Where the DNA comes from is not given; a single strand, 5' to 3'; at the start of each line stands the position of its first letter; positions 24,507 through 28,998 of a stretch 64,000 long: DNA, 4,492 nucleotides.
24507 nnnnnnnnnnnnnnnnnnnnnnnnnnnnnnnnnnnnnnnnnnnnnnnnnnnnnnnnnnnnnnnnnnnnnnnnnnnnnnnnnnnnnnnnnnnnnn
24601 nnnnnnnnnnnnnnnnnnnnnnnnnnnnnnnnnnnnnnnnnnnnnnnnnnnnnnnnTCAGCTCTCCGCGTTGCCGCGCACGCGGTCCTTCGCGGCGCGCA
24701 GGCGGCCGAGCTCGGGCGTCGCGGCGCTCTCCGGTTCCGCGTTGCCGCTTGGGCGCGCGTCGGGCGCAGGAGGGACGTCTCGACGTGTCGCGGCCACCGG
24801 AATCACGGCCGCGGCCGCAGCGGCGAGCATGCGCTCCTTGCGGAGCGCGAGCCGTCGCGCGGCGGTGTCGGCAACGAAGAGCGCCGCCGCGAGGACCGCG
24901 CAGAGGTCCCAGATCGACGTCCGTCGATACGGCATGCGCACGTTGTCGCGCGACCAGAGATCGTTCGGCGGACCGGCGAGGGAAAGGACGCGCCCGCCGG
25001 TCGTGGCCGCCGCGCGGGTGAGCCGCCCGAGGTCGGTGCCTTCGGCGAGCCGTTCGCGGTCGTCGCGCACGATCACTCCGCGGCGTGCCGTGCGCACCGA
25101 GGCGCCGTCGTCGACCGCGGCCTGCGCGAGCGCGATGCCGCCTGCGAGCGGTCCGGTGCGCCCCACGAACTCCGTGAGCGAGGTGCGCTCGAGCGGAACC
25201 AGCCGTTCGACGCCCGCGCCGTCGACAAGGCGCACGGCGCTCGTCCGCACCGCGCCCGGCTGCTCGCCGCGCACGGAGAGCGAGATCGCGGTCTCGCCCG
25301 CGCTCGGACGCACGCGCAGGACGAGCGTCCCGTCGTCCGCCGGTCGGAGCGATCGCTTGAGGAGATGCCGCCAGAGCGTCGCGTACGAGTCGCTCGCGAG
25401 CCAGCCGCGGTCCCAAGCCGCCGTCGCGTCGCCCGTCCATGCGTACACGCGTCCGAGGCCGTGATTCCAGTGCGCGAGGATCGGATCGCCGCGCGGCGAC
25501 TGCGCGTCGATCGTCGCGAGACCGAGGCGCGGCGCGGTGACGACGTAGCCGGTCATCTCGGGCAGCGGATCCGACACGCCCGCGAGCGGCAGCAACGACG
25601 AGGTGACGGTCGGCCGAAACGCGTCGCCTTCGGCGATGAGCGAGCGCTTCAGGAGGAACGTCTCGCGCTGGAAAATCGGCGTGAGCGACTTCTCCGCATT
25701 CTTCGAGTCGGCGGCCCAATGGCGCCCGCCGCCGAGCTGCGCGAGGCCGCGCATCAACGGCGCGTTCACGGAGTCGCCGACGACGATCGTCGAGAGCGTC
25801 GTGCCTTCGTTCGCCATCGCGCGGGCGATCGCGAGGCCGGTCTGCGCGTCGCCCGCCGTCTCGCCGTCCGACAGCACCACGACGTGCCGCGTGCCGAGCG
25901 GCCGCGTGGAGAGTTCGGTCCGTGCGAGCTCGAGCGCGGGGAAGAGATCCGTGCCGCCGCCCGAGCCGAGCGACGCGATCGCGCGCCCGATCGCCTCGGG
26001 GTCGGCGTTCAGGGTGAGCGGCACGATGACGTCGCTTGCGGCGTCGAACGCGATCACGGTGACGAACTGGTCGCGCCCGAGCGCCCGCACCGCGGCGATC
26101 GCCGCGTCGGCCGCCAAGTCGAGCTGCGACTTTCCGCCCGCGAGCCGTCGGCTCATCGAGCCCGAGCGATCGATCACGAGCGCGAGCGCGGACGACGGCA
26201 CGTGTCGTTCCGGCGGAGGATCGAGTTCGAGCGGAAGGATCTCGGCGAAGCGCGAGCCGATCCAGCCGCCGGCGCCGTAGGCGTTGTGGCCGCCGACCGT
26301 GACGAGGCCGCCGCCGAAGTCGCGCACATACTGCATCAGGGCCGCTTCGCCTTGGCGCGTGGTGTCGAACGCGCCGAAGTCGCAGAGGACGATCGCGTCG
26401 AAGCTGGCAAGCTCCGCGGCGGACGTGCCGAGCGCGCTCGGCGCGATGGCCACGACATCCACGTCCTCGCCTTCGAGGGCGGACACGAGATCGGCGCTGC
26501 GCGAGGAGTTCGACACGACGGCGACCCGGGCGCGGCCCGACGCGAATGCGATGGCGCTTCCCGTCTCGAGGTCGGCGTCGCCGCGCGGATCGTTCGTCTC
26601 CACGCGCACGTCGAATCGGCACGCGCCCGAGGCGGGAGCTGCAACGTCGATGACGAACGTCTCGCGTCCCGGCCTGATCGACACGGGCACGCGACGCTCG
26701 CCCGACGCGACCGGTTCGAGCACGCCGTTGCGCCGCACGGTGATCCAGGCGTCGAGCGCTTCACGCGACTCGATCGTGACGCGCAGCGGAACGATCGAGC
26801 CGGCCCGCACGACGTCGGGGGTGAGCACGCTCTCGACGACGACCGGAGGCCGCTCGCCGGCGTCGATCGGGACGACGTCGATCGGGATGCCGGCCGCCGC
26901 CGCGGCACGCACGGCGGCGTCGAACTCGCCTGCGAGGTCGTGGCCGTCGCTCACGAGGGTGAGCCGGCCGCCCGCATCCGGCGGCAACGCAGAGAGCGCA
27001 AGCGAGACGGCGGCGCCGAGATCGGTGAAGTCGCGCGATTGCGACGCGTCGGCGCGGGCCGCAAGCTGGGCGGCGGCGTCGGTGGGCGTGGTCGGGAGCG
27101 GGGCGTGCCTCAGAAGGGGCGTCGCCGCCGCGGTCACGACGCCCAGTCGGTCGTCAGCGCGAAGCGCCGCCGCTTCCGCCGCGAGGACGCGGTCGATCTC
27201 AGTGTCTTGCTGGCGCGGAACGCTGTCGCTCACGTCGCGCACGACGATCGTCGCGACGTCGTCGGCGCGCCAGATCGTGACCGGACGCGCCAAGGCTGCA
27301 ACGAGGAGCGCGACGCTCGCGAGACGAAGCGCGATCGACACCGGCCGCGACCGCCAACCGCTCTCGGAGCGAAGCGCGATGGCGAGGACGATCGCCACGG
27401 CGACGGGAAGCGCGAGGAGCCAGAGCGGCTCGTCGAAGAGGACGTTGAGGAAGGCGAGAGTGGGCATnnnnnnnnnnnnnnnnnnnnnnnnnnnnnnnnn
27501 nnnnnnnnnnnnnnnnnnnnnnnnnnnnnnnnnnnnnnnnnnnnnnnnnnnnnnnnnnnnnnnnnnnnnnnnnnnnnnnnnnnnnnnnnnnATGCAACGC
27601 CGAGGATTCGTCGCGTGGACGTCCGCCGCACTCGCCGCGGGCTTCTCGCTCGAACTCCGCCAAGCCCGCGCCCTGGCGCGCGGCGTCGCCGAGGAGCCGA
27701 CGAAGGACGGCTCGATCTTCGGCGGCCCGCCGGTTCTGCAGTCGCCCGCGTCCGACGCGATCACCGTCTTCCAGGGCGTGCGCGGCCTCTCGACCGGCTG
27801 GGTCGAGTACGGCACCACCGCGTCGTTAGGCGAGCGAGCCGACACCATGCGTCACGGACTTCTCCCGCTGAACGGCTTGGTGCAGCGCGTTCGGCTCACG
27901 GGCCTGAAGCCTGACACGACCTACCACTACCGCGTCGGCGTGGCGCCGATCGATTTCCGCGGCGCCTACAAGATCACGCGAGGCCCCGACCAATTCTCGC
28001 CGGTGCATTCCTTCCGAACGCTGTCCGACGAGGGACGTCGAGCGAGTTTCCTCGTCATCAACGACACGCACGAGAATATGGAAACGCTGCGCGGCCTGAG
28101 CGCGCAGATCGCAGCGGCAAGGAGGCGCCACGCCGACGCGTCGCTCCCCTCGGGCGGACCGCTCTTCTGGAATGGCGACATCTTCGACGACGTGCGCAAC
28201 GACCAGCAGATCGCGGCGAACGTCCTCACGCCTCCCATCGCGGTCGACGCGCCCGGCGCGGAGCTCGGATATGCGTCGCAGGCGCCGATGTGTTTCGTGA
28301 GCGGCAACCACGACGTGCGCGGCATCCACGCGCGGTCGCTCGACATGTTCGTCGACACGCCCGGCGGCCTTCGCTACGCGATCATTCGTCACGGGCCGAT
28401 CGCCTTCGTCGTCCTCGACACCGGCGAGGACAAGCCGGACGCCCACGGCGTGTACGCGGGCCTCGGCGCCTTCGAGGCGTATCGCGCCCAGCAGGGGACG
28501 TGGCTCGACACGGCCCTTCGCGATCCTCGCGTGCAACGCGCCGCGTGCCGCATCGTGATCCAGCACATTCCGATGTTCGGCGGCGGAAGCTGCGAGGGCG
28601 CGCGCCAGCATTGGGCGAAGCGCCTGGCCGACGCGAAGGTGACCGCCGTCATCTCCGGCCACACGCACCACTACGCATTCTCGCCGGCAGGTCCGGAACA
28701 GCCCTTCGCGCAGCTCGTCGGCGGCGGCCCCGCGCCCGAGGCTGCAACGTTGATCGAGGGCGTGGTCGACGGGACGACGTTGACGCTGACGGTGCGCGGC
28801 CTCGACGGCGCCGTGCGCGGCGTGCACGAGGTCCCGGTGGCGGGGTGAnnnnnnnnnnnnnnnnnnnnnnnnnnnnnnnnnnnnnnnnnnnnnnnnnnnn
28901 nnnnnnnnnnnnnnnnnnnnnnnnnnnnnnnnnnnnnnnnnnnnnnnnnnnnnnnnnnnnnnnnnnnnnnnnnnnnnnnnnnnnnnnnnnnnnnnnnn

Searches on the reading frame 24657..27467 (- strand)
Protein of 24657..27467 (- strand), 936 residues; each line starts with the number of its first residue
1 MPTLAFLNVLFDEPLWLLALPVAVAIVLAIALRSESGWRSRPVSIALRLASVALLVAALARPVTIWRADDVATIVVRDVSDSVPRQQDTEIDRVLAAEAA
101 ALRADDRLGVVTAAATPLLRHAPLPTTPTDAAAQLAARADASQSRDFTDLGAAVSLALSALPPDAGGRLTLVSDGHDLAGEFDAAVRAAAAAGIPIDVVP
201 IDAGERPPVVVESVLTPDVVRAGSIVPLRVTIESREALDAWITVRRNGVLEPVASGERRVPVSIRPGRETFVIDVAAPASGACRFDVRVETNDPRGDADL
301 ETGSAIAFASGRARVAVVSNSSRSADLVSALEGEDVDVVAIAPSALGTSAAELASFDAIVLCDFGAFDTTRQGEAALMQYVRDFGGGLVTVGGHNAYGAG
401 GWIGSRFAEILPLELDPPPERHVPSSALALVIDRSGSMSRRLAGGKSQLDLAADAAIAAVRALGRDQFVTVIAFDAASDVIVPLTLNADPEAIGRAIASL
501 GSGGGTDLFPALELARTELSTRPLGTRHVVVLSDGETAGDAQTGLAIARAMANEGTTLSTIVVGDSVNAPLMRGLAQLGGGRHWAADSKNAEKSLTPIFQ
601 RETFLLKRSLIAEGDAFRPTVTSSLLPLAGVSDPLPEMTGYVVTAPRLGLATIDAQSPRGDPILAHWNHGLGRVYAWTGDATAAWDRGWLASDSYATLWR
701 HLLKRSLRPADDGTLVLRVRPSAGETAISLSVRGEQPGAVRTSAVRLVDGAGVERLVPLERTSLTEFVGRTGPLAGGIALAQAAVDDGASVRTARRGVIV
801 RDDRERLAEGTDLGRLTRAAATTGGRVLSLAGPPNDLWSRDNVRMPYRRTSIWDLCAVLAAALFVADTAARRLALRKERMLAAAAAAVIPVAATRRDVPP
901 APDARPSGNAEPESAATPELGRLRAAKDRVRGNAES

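Call 25: search_protein_families(library=pfam, proteins=[window:24657-27467:-], max_evalue=0.00001)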
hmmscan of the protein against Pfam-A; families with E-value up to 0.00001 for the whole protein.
window:24657-27467:- (936 aa): 3 families
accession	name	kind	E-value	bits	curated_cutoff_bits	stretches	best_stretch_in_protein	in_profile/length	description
PF13519.12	VWA_2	-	1e-24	87.6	27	1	429-536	2-107/107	von Willebrand factor type A domain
PF00092.34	VWA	-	2.6e-13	51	23.8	1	428-585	2-160/174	von Willebrand factor type A domain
PF13768.12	VWA_3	-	1.1e-08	35.7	27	1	427-582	2-152/155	von Willebrand factor type A domain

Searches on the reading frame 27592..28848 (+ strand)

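Call 25: search_protein_families(library=pfam, proteins=[window:27592-28848:+], max_evalue=0.00001)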
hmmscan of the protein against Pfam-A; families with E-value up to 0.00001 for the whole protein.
window:27592-28848:+ (418 aa): 2 families
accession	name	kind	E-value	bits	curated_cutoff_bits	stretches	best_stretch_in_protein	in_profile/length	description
PF00149.33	Metallophos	-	2.5e-11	44.8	21.5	1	152-361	2-191/191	Calcineurin-like phosphoesterase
PF16656.11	Pur_ac_phosph_N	-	1.2e-07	32.6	30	1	68-143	27-93/93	Purple acid Phosphatase, N-terminal domain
